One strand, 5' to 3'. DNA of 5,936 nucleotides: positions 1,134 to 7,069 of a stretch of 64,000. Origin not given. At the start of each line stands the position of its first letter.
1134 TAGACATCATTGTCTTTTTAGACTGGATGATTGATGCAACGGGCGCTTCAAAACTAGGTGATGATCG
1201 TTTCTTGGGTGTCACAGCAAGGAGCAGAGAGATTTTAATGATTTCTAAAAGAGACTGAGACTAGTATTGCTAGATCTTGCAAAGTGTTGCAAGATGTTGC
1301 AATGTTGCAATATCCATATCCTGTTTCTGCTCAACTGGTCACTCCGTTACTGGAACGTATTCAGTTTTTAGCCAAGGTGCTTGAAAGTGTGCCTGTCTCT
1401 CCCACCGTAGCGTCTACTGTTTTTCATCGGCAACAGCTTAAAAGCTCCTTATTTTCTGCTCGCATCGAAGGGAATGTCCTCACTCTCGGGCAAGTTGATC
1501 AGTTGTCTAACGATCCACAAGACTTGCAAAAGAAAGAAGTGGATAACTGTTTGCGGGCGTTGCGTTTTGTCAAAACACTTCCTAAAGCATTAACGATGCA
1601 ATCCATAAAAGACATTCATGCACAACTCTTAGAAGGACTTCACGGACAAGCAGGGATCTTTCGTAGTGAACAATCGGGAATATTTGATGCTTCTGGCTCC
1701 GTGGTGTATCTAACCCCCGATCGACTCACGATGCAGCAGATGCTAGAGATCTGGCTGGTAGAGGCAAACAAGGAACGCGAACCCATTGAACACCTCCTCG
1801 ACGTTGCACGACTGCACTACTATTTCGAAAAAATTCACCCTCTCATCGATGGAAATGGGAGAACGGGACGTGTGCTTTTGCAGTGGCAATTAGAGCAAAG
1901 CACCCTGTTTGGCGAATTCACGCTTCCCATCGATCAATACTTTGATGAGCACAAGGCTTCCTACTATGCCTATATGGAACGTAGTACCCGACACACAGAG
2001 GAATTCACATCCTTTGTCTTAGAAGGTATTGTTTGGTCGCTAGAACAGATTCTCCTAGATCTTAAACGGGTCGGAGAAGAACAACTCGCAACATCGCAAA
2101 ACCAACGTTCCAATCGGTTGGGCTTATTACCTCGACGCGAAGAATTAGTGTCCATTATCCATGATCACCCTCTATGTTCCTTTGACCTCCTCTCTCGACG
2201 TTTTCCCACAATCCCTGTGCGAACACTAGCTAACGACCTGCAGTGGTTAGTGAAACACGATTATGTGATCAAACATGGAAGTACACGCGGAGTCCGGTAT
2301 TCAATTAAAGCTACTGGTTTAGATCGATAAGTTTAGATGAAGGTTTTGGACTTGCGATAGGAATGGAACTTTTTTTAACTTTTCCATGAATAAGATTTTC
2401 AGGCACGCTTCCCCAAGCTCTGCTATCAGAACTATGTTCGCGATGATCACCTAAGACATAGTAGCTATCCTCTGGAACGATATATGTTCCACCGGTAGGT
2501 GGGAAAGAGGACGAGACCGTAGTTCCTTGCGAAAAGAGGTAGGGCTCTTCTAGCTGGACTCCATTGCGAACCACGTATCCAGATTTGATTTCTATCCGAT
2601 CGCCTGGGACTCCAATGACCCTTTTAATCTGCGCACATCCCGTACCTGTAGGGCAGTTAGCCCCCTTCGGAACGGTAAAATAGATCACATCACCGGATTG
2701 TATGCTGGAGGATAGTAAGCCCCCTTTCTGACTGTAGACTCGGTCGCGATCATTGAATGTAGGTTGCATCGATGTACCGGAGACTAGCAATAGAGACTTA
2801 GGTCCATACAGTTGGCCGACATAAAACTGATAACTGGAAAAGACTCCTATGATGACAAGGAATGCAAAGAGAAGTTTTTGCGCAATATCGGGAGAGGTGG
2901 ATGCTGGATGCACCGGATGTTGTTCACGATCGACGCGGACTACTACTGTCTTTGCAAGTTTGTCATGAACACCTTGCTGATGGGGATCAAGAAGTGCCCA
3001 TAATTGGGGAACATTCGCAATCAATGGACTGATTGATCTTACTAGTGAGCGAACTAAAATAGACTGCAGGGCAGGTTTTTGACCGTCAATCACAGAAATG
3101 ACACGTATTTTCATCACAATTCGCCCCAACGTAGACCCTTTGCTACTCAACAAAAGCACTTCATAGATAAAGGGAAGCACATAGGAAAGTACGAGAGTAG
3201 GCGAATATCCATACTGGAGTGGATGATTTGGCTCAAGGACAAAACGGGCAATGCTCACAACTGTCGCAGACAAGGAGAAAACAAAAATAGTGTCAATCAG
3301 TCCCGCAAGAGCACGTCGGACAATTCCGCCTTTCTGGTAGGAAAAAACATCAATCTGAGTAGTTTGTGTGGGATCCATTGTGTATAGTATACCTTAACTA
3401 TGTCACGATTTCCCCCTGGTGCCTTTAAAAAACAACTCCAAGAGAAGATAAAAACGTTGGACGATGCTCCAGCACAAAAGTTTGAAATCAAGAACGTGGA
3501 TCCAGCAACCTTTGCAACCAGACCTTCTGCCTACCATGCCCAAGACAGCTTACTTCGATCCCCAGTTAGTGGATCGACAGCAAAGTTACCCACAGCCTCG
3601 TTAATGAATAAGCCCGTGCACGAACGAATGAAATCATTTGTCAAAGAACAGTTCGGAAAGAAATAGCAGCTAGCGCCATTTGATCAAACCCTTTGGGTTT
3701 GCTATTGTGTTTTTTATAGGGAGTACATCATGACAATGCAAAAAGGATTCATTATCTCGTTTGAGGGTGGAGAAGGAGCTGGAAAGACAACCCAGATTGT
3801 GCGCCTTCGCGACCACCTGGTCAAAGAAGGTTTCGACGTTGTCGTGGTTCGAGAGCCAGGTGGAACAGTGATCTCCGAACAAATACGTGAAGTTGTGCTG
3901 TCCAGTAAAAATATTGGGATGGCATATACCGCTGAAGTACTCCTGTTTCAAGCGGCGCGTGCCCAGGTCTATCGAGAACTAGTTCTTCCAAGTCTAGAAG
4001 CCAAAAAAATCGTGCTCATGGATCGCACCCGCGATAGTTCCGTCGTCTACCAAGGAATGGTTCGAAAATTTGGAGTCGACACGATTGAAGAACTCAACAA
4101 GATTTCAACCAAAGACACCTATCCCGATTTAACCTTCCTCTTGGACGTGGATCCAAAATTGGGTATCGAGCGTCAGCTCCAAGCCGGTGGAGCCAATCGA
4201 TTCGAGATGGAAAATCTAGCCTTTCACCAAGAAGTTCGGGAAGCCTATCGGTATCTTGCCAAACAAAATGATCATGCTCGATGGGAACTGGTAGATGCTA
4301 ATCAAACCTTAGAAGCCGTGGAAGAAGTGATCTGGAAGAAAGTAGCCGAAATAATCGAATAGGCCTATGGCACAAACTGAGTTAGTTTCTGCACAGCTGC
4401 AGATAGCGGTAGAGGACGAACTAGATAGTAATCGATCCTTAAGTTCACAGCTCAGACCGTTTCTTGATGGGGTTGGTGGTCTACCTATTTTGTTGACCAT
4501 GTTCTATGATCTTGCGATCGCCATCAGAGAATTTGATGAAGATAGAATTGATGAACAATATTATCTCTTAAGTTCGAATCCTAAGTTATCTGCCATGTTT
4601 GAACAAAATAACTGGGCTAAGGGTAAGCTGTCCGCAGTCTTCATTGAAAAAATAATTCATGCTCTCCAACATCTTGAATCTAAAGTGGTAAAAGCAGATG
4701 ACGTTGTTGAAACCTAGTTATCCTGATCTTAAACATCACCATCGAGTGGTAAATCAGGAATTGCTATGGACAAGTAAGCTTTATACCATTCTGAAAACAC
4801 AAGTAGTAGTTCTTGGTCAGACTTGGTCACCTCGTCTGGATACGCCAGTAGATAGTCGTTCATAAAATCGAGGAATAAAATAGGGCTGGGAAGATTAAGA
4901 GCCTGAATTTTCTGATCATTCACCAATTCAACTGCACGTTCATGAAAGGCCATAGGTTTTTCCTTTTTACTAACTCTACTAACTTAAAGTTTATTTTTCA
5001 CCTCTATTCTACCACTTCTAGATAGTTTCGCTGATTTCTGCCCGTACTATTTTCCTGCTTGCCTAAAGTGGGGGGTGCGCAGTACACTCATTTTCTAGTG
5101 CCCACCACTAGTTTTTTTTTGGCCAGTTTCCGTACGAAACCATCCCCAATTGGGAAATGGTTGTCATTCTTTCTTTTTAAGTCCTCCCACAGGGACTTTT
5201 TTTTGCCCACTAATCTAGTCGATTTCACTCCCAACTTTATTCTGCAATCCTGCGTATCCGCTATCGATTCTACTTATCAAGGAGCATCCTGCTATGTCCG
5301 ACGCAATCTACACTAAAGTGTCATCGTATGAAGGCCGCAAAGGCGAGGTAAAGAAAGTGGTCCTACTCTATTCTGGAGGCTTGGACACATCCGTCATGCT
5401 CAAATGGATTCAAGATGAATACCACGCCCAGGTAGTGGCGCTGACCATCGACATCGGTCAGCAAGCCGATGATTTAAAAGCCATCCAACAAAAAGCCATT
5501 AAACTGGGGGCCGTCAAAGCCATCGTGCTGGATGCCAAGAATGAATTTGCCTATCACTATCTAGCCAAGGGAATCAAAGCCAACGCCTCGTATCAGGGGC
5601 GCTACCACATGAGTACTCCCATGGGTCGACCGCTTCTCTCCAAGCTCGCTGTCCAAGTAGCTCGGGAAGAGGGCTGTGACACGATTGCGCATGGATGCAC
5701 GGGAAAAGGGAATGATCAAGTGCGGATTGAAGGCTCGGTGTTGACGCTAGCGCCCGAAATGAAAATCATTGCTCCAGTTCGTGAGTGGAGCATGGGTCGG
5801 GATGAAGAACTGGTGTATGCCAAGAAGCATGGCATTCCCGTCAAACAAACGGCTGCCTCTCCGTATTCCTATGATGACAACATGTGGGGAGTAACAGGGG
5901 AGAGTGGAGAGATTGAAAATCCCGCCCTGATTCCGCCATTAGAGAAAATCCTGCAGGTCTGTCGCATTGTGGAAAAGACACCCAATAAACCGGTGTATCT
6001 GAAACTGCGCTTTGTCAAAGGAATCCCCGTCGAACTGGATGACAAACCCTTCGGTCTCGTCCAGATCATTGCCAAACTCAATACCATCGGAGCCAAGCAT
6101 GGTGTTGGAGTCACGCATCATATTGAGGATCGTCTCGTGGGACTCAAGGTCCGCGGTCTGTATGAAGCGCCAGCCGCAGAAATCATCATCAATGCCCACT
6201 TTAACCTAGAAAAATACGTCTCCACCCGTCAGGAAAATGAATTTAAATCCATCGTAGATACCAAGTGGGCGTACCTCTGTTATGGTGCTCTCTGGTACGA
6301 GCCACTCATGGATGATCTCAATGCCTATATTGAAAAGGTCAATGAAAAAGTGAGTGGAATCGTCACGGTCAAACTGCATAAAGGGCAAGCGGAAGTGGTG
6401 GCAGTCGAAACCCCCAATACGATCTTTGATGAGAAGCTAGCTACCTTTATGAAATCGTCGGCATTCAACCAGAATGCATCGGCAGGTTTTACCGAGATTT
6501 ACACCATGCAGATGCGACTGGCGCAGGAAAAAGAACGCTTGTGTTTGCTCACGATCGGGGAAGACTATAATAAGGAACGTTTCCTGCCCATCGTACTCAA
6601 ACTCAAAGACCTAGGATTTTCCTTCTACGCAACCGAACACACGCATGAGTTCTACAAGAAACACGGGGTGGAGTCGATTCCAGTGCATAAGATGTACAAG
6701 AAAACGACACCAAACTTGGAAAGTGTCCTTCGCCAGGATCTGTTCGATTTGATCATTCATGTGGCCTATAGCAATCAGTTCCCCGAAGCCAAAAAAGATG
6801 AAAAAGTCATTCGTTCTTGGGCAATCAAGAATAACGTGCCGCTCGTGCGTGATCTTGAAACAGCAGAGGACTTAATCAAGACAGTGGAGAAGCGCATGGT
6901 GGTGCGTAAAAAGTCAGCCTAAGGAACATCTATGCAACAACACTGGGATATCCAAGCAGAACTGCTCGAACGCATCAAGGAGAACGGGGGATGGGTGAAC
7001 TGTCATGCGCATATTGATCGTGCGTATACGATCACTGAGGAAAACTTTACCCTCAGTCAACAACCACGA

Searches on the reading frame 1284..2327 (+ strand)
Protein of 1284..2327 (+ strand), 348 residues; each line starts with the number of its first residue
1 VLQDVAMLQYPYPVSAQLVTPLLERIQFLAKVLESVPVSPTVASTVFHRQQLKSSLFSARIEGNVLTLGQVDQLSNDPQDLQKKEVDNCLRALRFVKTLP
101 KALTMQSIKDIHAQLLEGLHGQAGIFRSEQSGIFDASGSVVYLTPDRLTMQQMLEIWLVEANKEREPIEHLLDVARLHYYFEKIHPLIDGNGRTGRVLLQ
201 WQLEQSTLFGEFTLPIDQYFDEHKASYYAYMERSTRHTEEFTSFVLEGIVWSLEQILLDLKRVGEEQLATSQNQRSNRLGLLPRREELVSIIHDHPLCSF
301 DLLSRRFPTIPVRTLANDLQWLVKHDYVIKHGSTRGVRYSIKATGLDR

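Call 44: search_protein_families(library=pfam, proteins=[window:1284-2327:+], max_evalue=0.001)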
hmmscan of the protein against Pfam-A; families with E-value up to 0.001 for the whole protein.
window:1284-2327:+ (348 aa): 1 family
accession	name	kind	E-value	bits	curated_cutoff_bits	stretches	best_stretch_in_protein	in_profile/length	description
PF02661.23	Fic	-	3.7e-15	57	24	1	103-203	2-93/93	Fic/DOC family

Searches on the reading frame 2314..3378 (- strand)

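Call 44: search_protein_families(library=pfam, proteins=[window:2314-3378:-], max_evalue=0.001)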
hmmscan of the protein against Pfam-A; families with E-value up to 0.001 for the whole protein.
window:2314-3378:- (355 aa): 2 families
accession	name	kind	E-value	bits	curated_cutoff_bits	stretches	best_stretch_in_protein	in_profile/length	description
PF10502.14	Peptidase_S26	-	1.6e-33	116.5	22.9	1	197-335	26-164/168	Signal peptidase, peptidase S26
PF06271.18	RDD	-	4.4e-24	85.8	24.1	1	18-143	3-137/137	RDD family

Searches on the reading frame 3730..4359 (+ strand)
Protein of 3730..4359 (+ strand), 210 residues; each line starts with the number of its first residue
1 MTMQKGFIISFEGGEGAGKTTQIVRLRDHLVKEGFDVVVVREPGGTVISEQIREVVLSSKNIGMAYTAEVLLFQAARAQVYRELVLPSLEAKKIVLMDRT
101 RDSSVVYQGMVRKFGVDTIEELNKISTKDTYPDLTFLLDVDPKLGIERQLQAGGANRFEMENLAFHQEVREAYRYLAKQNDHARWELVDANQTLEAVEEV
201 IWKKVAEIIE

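Call 44: search_protein_families(library=pfam, proteins=[window:3730-4359:+], max_evalue=0.001)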
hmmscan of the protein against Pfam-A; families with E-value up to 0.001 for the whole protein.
window:3730-4359:+ (210 aa): 3 families
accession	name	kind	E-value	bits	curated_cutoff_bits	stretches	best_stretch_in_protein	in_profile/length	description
PF02223.23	Thymidylate_kin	-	6.4e-42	143.8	27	1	11-201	1-185/185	Thymidylate kinase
PF13521.12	AAA_28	-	9.2e-11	42.7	27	1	9-175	2-148/164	AAA domain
PF13207.12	AAA_17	-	0.00061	20.5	27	0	13-157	2-127/136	AAA domain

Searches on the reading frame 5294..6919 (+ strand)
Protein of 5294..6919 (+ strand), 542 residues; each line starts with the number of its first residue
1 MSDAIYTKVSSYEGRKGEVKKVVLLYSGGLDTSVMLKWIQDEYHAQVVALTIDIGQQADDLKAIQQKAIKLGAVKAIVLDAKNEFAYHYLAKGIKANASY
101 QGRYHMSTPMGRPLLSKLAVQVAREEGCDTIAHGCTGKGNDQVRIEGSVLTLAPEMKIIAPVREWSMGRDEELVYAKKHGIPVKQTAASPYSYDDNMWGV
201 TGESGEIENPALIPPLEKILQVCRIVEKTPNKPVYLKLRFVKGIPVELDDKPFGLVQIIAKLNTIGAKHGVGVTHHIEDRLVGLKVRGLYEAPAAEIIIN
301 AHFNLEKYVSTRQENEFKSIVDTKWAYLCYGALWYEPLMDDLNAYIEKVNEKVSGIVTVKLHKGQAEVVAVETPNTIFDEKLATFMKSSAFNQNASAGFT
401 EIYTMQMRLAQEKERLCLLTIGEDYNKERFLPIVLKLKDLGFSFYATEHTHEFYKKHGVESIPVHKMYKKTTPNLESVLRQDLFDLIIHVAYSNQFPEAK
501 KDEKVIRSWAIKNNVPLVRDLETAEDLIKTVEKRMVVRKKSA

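Call 44: search_protein_families(library=pfam, proteins=[window:5294-6919:+], max_evalue=0.001)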
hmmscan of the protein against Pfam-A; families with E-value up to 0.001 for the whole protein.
window:5294-6919:+ (542 aa): 4 families
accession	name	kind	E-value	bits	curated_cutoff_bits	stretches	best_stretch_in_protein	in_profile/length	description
PF00764.25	Arginosuc_synth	-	4e-64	216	27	1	21-182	1-162/162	Arginosuccinate synthase N-terminal HUP domain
PF20979.2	Arginosuc_syn_C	-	4.2e-64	216.6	27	1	191-409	1-218/219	Arginosuccinate synthase C-terminal domain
PF02142.27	MGS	-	3.6e-12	46.7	24.1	1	430-518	2-93/94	MGS-like domain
PF06508.19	QueC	-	2.2e-06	27.8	22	1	21-137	1-122/210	Queuosine biosynthesis protein QueC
